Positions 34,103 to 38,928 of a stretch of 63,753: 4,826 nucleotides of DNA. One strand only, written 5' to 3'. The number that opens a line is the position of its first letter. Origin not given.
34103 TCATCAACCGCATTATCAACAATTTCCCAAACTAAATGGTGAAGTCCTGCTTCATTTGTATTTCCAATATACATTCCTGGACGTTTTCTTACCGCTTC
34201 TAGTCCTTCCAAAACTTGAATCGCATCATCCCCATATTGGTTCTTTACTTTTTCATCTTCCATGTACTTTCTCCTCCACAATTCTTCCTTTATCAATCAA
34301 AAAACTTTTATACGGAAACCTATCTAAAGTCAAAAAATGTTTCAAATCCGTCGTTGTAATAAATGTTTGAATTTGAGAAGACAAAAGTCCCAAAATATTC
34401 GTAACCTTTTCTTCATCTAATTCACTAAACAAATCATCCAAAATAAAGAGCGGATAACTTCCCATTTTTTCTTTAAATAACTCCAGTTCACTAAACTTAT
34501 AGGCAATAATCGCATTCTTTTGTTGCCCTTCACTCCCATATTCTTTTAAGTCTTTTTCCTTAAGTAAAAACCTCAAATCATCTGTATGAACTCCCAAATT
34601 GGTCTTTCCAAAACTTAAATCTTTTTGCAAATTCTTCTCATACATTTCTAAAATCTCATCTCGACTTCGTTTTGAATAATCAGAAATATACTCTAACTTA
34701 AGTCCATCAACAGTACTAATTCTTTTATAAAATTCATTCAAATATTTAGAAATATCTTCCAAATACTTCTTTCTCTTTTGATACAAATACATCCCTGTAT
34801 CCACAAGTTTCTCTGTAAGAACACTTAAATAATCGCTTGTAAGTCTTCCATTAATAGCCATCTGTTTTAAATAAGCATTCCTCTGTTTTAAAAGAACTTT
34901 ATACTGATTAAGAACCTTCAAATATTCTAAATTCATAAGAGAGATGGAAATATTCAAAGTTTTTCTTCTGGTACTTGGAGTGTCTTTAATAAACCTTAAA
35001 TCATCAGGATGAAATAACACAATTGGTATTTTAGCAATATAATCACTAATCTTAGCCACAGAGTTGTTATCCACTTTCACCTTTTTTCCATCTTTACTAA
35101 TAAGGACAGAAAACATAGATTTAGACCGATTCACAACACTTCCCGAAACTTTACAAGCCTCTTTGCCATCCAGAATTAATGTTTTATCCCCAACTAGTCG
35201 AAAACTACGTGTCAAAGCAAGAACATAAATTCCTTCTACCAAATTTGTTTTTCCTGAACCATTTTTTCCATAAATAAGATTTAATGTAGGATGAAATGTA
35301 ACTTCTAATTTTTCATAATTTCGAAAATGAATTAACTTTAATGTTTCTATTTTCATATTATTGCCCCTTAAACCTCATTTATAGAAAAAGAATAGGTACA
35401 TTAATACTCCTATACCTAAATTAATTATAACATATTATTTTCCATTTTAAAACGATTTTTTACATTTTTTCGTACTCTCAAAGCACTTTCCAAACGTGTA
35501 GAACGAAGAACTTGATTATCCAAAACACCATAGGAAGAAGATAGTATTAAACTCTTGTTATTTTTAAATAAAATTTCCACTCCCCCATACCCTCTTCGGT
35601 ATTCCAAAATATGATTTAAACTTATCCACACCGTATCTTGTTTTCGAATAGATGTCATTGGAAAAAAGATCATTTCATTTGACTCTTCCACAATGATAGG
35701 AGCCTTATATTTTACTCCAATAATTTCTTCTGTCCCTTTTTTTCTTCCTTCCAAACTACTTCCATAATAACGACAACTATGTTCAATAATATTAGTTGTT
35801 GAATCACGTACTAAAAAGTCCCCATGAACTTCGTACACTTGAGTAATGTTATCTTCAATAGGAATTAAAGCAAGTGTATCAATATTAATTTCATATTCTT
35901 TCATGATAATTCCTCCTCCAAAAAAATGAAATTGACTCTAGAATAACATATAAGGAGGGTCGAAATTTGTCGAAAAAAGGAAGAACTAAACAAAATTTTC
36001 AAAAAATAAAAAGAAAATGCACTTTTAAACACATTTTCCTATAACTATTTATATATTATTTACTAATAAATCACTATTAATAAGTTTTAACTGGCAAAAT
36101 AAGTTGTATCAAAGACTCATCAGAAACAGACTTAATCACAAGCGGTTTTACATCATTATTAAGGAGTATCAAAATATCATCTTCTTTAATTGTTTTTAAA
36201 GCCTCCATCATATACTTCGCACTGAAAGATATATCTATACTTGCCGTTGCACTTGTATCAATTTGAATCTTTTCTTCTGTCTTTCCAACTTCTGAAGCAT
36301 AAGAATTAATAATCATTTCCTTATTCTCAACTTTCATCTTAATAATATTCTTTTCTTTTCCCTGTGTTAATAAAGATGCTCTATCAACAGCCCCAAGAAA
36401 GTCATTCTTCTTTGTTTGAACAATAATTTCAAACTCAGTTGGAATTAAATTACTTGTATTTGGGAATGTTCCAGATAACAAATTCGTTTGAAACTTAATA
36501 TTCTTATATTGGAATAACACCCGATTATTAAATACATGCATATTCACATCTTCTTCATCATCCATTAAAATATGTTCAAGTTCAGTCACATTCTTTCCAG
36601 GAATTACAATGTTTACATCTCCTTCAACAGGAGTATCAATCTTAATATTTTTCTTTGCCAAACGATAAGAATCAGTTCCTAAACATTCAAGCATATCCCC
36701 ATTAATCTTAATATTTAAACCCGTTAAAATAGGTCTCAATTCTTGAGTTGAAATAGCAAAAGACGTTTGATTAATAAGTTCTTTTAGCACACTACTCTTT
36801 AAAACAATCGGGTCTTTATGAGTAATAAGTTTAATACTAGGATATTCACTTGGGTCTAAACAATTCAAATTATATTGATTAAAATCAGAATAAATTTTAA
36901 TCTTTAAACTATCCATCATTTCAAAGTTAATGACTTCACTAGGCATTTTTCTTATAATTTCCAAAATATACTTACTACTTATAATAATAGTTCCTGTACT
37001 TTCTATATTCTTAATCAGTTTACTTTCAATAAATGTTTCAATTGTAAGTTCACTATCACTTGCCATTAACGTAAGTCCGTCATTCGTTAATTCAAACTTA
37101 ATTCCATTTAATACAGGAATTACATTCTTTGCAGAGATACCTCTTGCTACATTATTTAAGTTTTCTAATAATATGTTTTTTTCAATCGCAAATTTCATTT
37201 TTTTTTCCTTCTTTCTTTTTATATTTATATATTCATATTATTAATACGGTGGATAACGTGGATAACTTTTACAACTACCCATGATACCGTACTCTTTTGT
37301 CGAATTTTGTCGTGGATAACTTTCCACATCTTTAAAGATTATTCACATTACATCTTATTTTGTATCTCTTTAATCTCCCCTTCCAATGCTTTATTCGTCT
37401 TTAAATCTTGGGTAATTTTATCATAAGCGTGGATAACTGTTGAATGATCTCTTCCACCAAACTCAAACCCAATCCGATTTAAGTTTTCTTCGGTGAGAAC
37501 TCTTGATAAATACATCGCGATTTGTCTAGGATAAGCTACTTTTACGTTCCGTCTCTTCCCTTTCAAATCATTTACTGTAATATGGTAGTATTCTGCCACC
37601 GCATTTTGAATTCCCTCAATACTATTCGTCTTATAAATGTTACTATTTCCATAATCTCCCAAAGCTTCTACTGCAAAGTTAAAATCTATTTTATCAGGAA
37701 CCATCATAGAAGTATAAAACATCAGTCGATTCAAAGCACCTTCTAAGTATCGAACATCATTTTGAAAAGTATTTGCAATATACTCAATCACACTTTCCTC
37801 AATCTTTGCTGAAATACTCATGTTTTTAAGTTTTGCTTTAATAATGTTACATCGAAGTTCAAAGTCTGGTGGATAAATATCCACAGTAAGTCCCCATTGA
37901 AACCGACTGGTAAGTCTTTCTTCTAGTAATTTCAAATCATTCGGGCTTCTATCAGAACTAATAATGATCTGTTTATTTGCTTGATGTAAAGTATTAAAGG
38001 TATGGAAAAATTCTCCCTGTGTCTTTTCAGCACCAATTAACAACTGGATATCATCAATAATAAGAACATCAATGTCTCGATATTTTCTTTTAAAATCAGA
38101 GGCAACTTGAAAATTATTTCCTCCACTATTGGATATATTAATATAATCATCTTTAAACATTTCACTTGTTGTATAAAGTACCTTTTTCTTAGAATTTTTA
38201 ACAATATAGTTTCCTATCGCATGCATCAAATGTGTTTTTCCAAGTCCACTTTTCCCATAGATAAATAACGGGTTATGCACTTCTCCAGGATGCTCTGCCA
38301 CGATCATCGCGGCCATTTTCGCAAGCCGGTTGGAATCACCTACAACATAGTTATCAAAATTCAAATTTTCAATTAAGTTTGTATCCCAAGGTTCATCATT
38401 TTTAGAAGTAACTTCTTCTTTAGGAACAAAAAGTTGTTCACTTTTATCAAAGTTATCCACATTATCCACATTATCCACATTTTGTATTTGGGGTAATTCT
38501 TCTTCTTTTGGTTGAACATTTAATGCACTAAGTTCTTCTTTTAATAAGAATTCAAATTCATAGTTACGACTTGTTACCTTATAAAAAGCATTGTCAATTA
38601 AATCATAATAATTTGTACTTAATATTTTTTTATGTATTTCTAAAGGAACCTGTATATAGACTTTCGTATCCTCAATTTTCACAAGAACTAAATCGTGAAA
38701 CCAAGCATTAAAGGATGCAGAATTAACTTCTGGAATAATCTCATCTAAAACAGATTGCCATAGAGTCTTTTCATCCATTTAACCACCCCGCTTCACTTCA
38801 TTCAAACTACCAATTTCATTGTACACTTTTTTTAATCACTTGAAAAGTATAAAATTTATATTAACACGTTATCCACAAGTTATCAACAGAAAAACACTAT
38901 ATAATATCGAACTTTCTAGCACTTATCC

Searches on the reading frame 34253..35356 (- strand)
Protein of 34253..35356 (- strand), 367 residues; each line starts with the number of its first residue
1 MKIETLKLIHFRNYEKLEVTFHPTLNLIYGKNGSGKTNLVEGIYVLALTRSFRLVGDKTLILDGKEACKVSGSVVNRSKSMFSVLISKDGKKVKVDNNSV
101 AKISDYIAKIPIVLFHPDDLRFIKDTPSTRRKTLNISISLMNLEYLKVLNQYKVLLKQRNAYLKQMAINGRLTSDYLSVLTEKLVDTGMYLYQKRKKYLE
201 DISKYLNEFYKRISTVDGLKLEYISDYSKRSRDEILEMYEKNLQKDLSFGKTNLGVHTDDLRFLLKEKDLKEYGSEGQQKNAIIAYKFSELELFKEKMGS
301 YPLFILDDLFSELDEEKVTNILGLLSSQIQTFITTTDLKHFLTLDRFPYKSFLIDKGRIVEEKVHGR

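Call 6: search_protein_families(library=pfam, proteins=[window:34253-35356:-])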
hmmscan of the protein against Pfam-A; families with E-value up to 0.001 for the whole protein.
window:34253-35356:- (367 aa): 6 families
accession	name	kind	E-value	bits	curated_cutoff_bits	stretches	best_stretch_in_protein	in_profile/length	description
PF02463.25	SMC_N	-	4.6e-21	75.7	40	1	3-342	2-203/220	RecF/RecN/SMC N terminal domain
PF13476.12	AAA_23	-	1.1e-11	46.2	27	1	6-211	2-168/201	AAA domain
PF13175.12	AAA_15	-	1.7e-08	34.9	32.1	1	1-311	1-239/374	AAA ATPase domain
PF13304.12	AAA_21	-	3.5e-06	27.7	27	1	25-335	1-297/304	AAA domain, putative AbiEii toxin, Type IV TA system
PF13514.12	AAA_27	-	0.00015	21.9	22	1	1-46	1-49/206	AAA domain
PF13555.12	AAA_29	-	0.00088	19.4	27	0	4-46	2-45/61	P-loop containing region of AAA domain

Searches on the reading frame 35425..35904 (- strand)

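Call 6: search_protein_families(library=pfam, proteins=[window:35425-35904:-])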
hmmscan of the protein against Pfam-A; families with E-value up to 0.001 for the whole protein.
window:35425-35904:- (159 aa): 1 family
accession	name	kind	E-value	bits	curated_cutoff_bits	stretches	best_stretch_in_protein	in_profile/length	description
PF06338.17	ComK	-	5.3e-39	133.8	22.3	1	2-145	2-150/152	ComK protein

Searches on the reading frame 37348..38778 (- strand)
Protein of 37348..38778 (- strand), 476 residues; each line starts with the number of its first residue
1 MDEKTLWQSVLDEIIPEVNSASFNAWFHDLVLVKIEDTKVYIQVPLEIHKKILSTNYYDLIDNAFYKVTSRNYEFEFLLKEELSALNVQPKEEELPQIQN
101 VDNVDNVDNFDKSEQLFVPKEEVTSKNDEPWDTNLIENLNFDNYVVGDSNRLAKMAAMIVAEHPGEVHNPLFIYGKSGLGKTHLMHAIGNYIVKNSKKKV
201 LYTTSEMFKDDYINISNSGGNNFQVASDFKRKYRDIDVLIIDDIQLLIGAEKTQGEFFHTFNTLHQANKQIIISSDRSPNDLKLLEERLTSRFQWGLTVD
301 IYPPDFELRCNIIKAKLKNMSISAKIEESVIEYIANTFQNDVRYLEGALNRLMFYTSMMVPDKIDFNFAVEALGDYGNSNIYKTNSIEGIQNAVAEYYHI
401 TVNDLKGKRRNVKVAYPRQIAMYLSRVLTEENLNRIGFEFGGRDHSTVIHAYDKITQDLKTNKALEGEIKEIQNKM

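Call 6: search_protein_families(library=pfam, proteins=[window:37348-38778:-])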
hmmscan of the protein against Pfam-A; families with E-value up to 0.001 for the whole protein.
window:37348-38778:- (476 aa): 8 families
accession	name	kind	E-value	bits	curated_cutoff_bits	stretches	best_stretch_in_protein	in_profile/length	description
PF00308.24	Bac_DnaA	-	4.3e-60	203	23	1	138-300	4-162/162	Bacterial DnaA ATPAse domain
PF08299.17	Bac_DnaA_C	-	9.3e-29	99.7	31.5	1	387-455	1-69/69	Bacterial dnaA protein helix-turn-helix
PF11638.13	DnaA_N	-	9.2e-11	41.7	24.6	1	5-65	2-63/65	DnaA N-terminal domain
PF01695.23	IstB_IS21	-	1.2e-06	28.6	24.1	1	169-277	93-194/238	IstB-like ATP binding protein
PF00004.35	AAA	-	4.3e-05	24.4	21.2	1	172-293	2-123/131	ATPase family associated with various cellular activities (AAA)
PF13173.12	AAA_14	-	0.00034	21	27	1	169-306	3-125/129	AAA domain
PF13401.12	AAA_22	-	0.0004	21.2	27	0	170-266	7-109/130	AAA domain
PF00910.28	RNA_helicase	-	0.00064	20.6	21.5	0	172-244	2-58/105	RNA helicase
